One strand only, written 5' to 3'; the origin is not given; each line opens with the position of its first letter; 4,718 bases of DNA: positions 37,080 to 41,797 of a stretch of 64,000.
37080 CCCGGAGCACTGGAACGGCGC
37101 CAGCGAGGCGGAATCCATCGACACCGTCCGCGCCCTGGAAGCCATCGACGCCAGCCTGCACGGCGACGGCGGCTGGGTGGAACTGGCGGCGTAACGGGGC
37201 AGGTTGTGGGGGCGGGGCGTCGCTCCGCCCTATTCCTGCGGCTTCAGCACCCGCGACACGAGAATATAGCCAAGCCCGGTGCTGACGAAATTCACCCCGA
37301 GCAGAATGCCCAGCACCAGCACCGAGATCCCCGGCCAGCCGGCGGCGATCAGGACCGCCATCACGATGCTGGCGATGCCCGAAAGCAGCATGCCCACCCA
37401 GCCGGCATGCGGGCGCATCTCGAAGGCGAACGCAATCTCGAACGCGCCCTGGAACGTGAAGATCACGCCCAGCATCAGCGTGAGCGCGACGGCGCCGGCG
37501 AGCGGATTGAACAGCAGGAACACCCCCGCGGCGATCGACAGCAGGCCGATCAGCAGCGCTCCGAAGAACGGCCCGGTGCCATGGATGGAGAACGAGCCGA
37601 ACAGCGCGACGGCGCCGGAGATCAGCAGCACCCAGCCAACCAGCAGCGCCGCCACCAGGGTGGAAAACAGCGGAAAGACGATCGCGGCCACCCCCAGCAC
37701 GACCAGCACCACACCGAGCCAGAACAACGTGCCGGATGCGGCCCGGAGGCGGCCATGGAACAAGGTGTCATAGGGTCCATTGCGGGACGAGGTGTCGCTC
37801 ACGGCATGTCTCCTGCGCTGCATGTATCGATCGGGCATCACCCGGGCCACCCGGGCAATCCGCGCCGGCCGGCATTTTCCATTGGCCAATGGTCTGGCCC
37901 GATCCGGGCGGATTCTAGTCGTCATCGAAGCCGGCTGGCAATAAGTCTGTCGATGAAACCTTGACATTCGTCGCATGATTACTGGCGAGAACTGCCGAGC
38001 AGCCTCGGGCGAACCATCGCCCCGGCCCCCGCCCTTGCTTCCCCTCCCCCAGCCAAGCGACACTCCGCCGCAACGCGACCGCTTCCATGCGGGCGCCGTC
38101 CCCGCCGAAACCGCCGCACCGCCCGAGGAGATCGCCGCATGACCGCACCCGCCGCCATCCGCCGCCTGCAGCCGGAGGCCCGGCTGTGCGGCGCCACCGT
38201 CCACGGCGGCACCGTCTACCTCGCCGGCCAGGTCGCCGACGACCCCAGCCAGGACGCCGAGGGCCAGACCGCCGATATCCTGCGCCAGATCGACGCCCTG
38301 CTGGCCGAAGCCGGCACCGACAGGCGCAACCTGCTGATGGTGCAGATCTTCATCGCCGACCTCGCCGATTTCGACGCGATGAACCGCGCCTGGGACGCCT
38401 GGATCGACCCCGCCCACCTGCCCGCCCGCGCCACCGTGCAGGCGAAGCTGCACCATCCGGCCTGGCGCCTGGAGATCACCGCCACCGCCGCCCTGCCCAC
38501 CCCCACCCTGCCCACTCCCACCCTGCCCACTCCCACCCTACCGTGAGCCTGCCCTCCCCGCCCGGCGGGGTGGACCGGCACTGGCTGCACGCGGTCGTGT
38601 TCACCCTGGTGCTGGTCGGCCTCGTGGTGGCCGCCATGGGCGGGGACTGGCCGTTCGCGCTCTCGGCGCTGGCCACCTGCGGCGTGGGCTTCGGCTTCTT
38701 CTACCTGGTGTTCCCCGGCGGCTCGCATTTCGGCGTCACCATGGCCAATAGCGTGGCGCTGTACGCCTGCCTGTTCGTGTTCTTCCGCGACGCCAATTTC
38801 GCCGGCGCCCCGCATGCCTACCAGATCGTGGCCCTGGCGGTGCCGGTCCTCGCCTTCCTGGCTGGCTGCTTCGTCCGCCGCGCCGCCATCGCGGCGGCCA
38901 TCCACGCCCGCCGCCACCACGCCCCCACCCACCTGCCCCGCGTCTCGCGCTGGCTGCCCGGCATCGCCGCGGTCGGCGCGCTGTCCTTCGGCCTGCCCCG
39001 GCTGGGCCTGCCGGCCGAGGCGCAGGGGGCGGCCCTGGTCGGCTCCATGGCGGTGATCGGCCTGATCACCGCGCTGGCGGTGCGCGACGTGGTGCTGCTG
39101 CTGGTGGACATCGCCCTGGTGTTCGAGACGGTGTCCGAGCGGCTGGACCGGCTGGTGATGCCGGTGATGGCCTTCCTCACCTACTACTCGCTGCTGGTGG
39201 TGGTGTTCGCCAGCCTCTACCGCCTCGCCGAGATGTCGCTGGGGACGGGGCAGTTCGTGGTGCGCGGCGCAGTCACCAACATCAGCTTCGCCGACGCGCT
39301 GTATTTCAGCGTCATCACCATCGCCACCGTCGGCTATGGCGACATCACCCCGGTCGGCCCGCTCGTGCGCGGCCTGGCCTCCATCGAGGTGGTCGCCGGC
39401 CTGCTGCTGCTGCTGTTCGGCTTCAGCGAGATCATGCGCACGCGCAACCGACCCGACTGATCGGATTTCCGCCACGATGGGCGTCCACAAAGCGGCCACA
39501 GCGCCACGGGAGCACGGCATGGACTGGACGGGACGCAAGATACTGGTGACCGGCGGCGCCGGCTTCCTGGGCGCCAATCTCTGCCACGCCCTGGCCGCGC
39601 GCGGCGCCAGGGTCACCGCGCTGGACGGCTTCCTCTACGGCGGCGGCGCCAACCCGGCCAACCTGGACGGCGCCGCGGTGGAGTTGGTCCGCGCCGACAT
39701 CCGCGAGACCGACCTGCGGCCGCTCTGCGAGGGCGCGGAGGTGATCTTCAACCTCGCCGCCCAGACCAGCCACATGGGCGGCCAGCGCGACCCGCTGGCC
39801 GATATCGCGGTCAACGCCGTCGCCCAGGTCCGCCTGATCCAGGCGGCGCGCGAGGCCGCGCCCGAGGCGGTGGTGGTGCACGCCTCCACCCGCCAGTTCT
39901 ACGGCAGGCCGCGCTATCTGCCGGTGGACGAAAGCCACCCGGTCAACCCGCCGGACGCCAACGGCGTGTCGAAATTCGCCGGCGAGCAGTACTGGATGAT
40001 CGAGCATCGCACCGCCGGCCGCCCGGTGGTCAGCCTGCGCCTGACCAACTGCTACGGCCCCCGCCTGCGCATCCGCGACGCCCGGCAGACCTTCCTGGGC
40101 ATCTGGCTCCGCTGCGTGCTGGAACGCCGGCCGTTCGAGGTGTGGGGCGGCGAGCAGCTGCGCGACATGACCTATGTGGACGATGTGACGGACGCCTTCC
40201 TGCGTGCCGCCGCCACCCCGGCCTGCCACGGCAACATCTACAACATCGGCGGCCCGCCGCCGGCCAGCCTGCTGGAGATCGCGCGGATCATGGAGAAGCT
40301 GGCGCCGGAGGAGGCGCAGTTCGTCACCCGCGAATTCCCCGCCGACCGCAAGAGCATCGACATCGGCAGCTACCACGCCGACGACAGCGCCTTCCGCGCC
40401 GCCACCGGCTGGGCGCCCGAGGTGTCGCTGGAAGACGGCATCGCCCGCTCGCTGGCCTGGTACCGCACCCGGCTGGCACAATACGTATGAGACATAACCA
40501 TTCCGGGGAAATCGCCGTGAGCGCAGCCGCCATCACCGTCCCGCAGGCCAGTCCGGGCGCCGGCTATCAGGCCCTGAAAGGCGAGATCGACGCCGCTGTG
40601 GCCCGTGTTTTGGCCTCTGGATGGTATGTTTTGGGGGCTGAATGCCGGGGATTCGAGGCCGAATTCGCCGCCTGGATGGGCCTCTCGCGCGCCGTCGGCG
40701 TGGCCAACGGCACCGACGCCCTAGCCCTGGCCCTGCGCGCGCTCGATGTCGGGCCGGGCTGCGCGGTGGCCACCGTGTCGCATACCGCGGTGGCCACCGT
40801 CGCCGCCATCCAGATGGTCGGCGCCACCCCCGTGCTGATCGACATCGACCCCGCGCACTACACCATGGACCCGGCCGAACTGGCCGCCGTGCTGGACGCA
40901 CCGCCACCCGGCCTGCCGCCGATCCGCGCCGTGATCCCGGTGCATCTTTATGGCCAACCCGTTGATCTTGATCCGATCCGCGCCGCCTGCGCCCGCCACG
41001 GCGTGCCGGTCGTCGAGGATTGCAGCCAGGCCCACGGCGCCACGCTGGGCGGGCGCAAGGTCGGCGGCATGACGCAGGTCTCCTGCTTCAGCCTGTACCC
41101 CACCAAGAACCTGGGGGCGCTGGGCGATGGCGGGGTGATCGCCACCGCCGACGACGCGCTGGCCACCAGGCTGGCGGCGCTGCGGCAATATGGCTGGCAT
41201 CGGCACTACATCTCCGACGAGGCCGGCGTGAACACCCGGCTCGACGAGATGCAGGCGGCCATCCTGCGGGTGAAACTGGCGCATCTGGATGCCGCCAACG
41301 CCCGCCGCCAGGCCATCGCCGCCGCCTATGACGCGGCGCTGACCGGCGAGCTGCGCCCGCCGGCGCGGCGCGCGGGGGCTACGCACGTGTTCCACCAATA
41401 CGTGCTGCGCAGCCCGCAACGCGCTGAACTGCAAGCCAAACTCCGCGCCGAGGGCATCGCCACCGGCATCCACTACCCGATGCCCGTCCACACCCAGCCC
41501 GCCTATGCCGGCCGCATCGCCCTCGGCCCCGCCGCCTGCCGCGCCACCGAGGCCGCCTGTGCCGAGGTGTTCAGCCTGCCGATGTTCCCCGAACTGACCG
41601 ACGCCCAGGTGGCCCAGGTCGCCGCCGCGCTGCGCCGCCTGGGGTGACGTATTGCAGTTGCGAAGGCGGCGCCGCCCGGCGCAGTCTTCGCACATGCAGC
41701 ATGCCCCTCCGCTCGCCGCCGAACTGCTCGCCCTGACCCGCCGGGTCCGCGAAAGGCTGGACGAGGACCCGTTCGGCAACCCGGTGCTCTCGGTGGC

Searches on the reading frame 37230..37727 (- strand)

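Call 17: search_protein_families(library=pfam, proteins=[window:37230-37727:-], max_evalue=0.001)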
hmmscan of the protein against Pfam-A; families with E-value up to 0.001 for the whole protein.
window:37230-37727:- (165 aa): 1 family
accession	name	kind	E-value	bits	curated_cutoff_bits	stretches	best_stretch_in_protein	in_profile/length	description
PF03729.18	DUF308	-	3.6e-22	78.8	25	2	4-73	2-73/73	Short repeat of unknown function (DUF308)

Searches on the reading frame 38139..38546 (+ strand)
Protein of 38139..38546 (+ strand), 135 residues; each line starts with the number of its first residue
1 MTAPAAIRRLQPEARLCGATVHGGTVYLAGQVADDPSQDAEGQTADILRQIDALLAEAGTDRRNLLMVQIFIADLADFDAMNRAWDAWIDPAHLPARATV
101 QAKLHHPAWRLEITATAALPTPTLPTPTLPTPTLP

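Call 18: search_protein_families(library=pfam, proteins=[window:38139-38546:+], max_evalue=0.001)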
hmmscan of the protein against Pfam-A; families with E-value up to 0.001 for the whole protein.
window:38139-38546:+ (135 aa): 1 family
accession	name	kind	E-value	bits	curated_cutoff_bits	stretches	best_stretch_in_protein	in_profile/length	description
PF01042.26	Ribonuc_L-PSP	-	1e-25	90.5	27.3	1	8-118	3-120/121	Endoribonuclease L-PSP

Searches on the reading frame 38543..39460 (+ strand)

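Call 16: search_protein_families(library=pfam, proteins=[window:38543-39460:+], max_evalue=0.001)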
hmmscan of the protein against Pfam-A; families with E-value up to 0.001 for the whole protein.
window:38543-39460:+ (305 aa): 1 family
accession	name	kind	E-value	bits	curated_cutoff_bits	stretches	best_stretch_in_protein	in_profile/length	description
PF07885.22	Ion_trans_2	-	2.6e-13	50.1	22.5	1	218-298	5-74/79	Ion channel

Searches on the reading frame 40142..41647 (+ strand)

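Call 87: search_protein_families(library=ncbifam, proteins=[window:40142-41647:+], max_evalue=0.001)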
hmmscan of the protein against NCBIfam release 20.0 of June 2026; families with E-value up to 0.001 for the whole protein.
window:40142-41647:+ (501 aa): 7 families
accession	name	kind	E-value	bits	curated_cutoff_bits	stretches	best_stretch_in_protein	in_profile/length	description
TIGR03588.1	PseC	equivalog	9.1e-65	219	423.5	1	151-499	15-378/380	UDP-4-amino-4,6-dideoxy-N-acetyl-beta-L-altrosamine transaminase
NF008658.2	PRK11658.1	equivalog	2.8e-59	200.7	631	1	150-499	17-375/379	UDP-4-amino-4-deoxy-L-arabinose aminotransferase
TIGR04181.1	NHT_00031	hypoth_equivalog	9.2e-47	159.6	420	1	146-460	9-340/359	LegC family aminotransferase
NF008687.0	PRK11706.1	equivalog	1.7e-42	145.6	375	1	179-497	44-370/375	dTDP-4-amino-4,6-dideoxygalactose transaminase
TIGR04427.1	PLP_DesI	equivalog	2.3e-40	138.9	650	1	154-498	39-380/390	dTDP-4-dehydro-6-deoxyglucose aminotransferase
NF011936.0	PRK15407.1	equivalog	1.3e-30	106.5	423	2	147-351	47-251/440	lipopolysaccharide biosynthesis protein RfbH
TIGR02379.1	ECA_wecE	subfamily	4e-29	101.5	434.85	1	178-496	43-370/376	dTDP-4-amino-4,6-dideoxy-D-glucose transaminase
